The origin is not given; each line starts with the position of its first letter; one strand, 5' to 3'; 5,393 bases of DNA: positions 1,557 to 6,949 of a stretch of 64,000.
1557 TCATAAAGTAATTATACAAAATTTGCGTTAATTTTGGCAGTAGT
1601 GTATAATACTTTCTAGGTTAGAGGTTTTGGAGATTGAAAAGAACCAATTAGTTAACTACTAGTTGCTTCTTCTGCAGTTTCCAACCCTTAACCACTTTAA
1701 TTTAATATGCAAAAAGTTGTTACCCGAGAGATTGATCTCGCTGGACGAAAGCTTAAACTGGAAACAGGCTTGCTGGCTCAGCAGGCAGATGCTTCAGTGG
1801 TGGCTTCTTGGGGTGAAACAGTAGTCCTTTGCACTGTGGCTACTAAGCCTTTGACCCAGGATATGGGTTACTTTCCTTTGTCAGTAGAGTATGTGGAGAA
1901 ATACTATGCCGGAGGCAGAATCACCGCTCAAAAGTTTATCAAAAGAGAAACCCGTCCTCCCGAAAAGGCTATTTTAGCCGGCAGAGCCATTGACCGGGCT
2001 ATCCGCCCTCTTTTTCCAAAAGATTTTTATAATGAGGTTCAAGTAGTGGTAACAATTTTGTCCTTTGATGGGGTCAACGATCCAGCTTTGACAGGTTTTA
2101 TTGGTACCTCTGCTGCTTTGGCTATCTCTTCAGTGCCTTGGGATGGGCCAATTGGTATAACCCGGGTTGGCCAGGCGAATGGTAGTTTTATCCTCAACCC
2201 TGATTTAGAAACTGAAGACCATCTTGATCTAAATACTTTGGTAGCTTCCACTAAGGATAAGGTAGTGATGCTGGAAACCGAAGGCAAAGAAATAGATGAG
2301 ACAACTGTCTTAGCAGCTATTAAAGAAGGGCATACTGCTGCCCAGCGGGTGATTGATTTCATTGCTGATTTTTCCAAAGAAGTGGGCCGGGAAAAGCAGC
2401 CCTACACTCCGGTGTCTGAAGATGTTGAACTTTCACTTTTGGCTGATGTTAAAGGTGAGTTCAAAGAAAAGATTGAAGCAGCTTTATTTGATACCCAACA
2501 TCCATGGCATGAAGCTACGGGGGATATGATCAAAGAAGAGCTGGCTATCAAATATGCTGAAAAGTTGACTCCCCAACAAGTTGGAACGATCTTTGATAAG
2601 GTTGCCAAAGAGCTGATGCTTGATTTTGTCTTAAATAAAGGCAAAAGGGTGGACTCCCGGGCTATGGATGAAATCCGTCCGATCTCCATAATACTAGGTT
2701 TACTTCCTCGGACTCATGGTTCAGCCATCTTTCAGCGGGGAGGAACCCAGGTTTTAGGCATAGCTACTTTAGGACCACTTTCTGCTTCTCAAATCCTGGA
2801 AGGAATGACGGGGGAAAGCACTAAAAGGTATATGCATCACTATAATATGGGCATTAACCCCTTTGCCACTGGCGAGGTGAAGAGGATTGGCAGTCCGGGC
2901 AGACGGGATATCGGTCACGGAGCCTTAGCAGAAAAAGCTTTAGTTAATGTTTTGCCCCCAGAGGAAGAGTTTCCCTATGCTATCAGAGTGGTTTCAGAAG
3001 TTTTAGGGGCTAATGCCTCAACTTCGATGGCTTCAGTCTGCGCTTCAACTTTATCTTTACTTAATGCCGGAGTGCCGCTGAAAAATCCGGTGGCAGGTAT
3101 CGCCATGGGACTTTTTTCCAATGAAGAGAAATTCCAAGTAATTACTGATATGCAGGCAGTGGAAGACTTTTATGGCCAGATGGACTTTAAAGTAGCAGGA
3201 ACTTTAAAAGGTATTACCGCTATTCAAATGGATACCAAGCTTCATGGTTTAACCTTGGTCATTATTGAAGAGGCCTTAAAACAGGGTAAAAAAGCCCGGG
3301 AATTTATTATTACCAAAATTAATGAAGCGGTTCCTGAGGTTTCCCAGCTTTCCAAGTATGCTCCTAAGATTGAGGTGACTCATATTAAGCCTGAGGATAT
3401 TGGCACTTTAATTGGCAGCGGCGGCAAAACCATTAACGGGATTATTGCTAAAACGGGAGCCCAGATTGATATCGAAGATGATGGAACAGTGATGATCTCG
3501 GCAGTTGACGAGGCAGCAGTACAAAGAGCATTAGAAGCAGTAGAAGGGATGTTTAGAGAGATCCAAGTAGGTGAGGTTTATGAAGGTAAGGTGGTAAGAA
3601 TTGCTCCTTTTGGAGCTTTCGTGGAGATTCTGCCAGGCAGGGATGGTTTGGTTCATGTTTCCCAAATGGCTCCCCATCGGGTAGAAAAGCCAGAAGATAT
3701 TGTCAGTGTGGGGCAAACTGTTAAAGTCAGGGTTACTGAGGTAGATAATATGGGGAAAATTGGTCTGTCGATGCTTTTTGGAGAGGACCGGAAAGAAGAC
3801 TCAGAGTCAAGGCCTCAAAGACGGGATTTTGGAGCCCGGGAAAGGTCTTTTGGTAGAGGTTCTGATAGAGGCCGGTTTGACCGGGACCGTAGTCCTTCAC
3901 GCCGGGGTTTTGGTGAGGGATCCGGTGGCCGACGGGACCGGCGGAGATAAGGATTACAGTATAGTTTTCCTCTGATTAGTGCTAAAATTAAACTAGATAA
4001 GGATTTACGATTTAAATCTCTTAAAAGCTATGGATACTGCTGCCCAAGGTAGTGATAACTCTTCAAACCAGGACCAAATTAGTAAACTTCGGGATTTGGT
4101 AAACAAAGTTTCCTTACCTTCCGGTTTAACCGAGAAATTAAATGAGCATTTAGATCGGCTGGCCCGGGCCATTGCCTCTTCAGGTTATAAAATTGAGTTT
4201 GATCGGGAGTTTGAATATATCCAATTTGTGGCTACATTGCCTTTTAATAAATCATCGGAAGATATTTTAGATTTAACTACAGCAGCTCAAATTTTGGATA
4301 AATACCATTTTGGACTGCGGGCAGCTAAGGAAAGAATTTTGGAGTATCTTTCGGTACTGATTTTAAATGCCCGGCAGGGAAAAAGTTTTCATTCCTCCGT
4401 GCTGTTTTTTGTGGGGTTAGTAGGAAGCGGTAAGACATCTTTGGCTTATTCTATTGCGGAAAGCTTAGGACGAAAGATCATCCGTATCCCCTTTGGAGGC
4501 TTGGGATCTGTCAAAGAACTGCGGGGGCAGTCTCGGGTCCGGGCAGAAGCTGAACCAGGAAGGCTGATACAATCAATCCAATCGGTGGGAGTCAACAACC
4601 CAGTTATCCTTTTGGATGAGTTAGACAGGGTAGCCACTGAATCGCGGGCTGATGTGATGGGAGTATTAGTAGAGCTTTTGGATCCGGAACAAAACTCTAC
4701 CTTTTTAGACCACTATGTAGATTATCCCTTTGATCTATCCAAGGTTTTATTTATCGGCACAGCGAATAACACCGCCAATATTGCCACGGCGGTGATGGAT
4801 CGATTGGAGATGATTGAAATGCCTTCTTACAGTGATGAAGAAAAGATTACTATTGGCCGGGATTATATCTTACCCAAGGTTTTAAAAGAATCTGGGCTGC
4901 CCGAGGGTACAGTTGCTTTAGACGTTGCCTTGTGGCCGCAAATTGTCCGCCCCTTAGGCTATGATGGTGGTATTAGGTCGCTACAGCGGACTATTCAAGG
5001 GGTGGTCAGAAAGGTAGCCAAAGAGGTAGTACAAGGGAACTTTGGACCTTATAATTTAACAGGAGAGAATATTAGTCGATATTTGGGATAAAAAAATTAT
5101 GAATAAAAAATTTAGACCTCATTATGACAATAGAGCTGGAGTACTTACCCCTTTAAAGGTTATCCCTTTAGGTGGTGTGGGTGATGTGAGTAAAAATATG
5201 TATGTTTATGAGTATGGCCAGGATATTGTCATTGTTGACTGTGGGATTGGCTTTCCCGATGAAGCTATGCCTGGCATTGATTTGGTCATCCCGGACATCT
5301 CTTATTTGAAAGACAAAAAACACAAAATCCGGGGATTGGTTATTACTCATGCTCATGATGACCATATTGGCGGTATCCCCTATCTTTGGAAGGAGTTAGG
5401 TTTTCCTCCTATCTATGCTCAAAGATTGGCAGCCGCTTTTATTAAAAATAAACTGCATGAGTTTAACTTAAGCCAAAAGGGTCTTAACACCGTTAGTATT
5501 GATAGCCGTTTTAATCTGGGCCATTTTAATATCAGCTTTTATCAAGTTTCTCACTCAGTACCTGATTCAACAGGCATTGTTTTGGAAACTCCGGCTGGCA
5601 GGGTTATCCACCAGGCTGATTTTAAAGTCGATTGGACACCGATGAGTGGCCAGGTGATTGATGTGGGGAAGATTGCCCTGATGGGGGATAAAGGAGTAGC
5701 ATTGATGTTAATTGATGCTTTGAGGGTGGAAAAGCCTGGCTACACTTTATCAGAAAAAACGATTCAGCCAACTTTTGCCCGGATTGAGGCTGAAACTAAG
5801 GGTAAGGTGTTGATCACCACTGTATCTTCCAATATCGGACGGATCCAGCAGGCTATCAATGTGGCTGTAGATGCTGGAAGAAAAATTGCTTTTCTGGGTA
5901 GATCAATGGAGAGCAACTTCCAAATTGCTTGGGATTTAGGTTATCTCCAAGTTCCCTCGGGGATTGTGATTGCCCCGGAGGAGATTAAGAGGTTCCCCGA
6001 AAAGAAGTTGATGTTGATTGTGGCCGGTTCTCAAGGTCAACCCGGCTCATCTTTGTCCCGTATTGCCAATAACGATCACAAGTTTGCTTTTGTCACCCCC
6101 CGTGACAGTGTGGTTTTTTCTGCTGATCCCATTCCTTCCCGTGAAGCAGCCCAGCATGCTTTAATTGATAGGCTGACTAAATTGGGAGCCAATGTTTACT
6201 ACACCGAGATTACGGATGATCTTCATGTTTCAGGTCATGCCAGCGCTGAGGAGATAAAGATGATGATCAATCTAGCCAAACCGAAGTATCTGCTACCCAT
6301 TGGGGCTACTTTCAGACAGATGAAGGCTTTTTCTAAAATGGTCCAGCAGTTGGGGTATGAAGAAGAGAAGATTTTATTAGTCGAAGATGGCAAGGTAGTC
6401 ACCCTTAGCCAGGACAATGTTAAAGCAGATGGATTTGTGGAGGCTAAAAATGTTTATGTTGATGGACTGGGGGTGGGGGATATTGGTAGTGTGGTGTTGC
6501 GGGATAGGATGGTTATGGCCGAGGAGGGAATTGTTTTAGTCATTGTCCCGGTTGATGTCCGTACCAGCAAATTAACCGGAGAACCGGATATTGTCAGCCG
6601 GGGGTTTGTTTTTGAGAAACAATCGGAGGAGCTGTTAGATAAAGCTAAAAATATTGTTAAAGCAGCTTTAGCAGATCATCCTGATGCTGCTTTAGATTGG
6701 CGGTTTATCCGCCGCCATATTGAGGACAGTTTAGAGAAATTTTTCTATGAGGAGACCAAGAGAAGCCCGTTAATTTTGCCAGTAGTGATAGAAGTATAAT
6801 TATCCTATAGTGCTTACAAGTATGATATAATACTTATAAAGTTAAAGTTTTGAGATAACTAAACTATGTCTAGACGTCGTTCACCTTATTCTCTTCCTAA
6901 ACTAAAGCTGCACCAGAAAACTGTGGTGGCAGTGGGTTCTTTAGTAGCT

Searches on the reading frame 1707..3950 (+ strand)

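Call 23: search_protein_families(library=pfam, proteins=[window:1707-3950:+], max_evalue=0.001)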
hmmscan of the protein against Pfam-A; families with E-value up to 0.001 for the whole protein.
window:1707-3950:+ (747 aa): 7 families
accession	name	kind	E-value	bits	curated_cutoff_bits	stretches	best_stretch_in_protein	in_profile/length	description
PF01138.27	RNase_PH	-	9e-49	165.6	25.5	2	13-144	2-130/130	3' exoribonuclease family, domain 1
PF00575.29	S1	-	6e-21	75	22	1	619-689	2-73/74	S1 RNA binding domain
PF03725.20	RNase_PH_C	-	2.3e-14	53.5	20.8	2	147-210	1-66/67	3' exoribonuclease family, domain 2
PF00013.35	KH_1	-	1.1e-10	41.5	21.5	1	557-613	4-65/66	KH domain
PF23459.1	S1_RRP5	-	3.5e-07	31.1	27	1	620-682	2-64/72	RRP5 S1 domain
PF03726.19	PNPase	-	9.1e-06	26.5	24.6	1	244-318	2-80/81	Polyribonucleotide nucleotidyltransferase, RNA binding domain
PF24685.1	OB_RRP5_4th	-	0.00095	19.6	31.5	0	619-683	6-75/92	RRP5 OB-fold domain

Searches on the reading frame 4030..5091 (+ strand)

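Call 23: search_protein_families(library=pfam, proteins=[window:4030-5091:+], max_evalue=0.001)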
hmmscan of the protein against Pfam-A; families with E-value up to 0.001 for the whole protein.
window:4030-5091:+ (353 aa): 5 families
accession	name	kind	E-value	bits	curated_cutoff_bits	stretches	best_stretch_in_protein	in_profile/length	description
PF00004.35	AAA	-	3.4e-17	63.6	21.2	1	126-262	2-126/131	ATPase family associated with various cellular activities (AAA)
PF22667.2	Lon_lid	-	1.7e-06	28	27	1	286-337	1-52/57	Lon protease AAA+ ATPase lid domain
PF07728.20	AAA_5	-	1.8e-06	28.4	22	1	125-249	2-125/139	AAA domain (dynein-related subfamily)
PF13401.12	AAA_22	-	8.3e-05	23.3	27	1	121-219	4-110/130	AAA domain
PF07724.20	AAA_2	-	0.00031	21.3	27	1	125-250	6-128/166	AAA domain (Cdc48 subfamily)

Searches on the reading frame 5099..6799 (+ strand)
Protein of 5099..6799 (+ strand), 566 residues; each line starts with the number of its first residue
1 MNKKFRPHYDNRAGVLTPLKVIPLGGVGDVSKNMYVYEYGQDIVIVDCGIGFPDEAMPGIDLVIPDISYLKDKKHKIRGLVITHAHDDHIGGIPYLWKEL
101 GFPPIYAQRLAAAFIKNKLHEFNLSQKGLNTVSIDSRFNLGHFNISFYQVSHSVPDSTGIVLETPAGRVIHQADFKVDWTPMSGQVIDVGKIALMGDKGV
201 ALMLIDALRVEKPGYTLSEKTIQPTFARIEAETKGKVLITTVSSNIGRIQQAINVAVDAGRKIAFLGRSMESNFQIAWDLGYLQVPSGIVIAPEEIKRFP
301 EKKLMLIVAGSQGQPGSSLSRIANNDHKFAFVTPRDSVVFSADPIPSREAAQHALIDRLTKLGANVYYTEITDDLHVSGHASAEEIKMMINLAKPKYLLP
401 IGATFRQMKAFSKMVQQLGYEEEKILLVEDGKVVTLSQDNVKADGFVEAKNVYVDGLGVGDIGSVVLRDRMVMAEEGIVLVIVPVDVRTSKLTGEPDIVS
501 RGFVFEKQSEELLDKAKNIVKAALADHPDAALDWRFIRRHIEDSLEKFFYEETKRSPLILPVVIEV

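Call 23: search_protein_families(library=pfam, proteins=[window:5099-6799:+], max_evalue=0.001)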
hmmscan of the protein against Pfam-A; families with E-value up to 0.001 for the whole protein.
window:5099-6799:+ (566 aa): 5 families
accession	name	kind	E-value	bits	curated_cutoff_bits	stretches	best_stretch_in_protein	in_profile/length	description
PF22505.1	RNase_J_b_CASP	-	1.3e-37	128.8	27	1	234-359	1-126/126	Ribonuclease J, beta-CASP domain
PF17770.6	RNase_J_C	-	2.1e-27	96.5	23.8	1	466-566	1-102/102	Ribonuclease J C-terminal domain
PF00753.33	Lactamase_B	-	4.3e-16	59.9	22.7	1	28-174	2-149/196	Metallo-beta-lactamase superfamily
PF12706.13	Lactamase_B_2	-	5.4e-10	39.6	27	1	65-176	20-144/200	Beta-lactamase superfamily domain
PF07521.17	RMMBL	-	2.2e-07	31.2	21.6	1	375-420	12-58/63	Zn-dependent metallo-hydrolase RNA specificity domain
